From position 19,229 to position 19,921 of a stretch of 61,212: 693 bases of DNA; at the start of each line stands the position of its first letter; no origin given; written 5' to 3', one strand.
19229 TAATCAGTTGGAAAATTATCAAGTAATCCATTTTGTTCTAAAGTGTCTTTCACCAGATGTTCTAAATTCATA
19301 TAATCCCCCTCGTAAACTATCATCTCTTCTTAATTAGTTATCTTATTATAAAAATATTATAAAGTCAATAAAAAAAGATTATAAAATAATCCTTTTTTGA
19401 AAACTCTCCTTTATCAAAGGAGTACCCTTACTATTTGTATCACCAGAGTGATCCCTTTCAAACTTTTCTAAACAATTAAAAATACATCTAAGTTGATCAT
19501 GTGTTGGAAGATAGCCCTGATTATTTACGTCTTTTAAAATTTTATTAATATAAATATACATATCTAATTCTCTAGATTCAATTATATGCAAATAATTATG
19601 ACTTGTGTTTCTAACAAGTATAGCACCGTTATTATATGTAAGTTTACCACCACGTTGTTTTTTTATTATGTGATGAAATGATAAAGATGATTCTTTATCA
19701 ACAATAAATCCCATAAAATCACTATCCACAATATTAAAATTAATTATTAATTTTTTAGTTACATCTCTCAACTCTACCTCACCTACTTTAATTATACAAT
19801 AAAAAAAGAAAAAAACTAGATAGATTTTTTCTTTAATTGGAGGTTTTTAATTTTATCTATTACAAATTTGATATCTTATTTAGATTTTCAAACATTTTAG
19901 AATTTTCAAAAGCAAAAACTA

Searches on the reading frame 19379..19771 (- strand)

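Call 99: search_protein_families(library=pfam, proteins=[window:19379-19771:-], max_evalue=0.01)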
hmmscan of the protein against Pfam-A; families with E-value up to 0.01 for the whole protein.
window:19379-19771:- (130 aa): 1 family
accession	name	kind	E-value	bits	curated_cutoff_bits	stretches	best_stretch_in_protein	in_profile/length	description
PF01844.29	HNH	-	0.00048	20.7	21.4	1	27-52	11-36/47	HNH endonuclease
